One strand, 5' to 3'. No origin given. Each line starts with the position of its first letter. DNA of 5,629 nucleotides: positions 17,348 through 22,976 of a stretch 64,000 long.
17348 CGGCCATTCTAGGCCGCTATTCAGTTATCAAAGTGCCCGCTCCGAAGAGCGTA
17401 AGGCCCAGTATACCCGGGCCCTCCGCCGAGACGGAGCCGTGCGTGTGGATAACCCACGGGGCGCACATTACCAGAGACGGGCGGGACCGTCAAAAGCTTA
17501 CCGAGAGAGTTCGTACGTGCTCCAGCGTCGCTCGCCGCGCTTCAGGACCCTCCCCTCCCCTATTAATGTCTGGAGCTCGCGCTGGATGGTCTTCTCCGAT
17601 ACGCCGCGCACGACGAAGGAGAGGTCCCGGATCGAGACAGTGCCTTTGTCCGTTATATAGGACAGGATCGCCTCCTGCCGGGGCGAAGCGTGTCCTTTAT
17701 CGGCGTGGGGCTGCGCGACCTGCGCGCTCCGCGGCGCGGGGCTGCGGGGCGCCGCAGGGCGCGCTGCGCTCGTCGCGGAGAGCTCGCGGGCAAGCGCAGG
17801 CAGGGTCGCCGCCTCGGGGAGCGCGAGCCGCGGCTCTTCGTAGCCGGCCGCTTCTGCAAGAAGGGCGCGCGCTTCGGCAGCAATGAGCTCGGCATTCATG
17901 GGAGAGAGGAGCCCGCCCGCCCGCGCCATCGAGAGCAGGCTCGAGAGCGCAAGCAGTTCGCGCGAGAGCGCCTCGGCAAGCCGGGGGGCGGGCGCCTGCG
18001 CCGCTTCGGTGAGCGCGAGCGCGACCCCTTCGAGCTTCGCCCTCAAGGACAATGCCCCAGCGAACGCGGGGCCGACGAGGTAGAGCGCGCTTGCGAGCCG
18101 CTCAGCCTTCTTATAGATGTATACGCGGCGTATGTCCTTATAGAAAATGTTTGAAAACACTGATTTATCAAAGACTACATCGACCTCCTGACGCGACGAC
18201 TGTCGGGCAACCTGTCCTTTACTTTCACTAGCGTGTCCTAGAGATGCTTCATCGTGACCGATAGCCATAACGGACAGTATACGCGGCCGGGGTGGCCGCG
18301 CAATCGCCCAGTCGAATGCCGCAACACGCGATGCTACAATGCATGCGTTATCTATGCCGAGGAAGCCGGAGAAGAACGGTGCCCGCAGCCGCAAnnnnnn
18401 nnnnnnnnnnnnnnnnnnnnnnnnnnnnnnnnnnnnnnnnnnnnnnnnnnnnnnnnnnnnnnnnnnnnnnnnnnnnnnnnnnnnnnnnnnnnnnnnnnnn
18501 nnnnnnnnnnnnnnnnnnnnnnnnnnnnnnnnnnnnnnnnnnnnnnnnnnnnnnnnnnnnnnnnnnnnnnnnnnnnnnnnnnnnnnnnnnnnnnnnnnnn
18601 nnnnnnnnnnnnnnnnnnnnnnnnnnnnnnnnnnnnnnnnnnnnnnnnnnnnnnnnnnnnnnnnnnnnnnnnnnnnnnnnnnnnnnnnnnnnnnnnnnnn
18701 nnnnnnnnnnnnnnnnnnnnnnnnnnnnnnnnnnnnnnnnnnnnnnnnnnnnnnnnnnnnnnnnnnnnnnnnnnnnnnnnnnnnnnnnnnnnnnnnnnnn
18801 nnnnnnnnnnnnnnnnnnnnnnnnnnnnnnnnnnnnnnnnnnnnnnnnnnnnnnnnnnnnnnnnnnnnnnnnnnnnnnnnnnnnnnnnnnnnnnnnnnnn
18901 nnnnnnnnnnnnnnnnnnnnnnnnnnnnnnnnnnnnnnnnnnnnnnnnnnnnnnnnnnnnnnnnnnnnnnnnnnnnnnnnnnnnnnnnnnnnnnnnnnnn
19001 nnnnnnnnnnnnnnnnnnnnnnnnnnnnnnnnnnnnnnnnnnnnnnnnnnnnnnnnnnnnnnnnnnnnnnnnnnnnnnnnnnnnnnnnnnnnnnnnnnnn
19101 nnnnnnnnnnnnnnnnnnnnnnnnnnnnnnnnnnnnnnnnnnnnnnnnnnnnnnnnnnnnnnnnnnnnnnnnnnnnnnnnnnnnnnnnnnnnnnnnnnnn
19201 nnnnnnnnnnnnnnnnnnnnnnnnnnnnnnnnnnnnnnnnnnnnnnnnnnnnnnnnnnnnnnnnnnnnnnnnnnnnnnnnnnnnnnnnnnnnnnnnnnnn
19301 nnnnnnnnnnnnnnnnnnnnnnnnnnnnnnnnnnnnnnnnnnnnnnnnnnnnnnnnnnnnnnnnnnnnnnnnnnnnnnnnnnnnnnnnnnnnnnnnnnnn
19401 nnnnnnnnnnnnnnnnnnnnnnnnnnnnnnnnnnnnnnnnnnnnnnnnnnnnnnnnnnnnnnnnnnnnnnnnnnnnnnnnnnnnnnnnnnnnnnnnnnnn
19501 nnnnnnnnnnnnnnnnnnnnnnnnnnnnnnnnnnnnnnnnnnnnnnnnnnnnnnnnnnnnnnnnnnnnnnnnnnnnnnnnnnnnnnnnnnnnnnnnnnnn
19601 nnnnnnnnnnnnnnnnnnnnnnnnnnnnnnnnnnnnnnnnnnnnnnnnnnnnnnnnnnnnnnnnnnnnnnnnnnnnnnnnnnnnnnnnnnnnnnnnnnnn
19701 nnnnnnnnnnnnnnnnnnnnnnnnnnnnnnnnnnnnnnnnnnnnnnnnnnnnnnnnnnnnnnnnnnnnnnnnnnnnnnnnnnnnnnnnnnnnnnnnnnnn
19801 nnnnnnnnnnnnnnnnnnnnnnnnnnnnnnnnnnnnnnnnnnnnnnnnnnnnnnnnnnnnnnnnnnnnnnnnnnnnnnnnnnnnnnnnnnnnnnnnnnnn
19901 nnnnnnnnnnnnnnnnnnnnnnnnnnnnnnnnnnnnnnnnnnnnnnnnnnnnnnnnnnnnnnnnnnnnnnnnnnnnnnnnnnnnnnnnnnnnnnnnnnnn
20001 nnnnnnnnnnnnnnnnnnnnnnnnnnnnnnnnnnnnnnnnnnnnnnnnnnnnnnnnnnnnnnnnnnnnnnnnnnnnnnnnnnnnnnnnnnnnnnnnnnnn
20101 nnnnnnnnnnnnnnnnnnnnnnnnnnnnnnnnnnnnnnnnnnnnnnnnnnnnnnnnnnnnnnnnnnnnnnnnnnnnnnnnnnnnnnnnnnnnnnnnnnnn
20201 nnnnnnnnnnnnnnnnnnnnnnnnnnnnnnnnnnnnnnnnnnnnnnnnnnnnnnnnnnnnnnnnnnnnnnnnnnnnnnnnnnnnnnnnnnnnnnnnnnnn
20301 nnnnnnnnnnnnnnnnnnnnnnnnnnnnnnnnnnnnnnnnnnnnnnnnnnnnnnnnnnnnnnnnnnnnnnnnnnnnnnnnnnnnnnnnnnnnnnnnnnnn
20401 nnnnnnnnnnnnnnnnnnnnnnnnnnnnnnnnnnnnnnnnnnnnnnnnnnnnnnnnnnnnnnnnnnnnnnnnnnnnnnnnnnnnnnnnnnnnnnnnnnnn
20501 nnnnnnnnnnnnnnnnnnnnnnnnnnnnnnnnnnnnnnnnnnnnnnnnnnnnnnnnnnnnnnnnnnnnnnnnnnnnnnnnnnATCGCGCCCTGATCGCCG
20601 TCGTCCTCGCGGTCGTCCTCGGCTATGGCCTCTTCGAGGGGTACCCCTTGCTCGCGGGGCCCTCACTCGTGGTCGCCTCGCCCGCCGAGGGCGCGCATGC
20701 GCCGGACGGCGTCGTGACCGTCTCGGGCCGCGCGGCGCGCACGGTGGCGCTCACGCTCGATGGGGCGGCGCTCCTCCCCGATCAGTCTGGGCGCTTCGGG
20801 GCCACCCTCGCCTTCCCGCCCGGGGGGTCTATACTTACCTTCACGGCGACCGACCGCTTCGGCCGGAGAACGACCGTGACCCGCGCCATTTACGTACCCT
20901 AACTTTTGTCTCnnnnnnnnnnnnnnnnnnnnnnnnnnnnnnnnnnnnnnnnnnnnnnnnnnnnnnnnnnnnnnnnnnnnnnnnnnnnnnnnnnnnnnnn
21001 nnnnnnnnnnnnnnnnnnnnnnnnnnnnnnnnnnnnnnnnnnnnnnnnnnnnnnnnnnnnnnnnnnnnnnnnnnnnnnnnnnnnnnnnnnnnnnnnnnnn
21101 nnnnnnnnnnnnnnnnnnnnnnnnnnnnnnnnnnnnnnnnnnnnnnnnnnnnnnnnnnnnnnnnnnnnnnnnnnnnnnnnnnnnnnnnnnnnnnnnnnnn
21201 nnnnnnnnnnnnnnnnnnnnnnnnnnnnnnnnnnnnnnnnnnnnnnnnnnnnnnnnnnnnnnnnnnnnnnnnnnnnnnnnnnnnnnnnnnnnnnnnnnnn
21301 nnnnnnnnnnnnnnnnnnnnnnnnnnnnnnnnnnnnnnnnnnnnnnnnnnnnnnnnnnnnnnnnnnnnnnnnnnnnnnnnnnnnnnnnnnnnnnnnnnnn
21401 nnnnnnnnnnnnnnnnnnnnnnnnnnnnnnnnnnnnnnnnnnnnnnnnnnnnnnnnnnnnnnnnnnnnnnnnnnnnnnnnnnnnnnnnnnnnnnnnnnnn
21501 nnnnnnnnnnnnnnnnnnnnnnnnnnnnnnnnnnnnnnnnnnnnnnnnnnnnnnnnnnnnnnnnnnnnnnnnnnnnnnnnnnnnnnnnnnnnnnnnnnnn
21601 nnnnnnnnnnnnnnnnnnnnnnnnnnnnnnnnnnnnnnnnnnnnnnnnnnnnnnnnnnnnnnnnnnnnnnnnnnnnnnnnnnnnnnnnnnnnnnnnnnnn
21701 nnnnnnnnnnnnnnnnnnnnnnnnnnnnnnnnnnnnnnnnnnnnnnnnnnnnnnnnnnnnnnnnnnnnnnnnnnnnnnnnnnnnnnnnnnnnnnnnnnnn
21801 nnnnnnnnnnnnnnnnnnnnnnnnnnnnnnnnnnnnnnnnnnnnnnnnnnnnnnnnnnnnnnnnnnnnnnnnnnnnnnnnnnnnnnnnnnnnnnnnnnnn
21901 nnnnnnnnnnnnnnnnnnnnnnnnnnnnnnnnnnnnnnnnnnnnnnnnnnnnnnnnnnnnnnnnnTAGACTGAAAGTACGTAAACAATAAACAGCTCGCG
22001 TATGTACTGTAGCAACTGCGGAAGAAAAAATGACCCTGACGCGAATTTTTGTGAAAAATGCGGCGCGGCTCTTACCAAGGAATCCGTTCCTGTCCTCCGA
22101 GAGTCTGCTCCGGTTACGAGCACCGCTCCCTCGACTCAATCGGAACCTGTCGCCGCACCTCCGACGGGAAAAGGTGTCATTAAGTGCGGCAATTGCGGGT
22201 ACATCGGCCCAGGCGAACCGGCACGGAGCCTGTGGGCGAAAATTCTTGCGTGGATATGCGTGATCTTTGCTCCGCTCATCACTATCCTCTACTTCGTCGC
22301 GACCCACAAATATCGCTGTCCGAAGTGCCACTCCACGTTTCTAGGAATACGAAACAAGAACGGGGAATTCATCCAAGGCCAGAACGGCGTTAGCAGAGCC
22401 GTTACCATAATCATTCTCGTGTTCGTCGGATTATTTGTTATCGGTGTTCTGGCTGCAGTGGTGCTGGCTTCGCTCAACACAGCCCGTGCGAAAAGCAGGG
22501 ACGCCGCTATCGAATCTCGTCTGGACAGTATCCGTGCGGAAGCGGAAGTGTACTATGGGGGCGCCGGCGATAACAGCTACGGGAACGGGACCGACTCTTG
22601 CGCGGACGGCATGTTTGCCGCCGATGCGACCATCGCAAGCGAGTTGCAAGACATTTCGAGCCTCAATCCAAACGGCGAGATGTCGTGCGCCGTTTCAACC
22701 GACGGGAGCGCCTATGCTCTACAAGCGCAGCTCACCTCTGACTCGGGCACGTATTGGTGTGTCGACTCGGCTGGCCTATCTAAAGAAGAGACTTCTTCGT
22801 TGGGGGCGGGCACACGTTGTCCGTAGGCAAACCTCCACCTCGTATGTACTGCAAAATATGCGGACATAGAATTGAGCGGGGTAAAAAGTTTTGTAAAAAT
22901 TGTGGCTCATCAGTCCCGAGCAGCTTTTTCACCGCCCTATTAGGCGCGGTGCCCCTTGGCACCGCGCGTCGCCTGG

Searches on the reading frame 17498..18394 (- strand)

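Call 72: search_protein_families(library=pfam, proteins=[window:17498-18394:-], max_evalue=0.01)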
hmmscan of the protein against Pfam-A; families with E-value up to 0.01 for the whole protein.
window:17498-18394:- (298 aa): 1 family
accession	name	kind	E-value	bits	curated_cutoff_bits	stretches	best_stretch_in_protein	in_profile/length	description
PF08220.18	HTH_DeoR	-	7.8e-05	22.8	21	1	239-283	1-44/57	DeoR-like helix-turn-helix domain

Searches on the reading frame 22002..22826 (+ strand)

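Call 27: search_protein_families(library=pfam, proteins=[window:22002-22826:+], max_evalue=0.01)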
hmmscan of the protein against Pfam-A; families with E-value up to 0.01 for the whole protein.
window:22002-22826:+ (274 aa): 7 families
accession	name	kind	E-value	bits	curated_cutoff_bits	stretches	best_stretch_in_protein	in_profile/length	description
PF12773.13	DZR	-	6e-09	36.4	27.3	1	3-68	1-33/45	Double zinc ribbon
PF13240.11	Zn_Ribbon_1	-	2.5e-08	33.9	25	1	2-24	1-23/23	zinc-ribbon domain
PF13248.11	Zn_ribbon_3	-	2.8e-07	30.2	27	1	2-22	4-24/26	zinc-ribbon domain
PF24463.1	DUF7577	-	2.7e-05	24.1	28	1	2-24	4-26/27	Domain of unknown function (DUF7577)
PF24460.1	DUF7575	-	0.00038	20.2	28.5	1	3-24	6-27/28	Domain of unknown function (DUF7575)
PF08271.17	Zn_Ribbon_TF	-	0.00097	19.1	29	0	104-124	1-21/43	TFIIB zinc-binding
PF17032.10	Zn_ribbon_15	-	0.0037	18.5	28.9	0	2-21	54-73/73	zinc-ribbon family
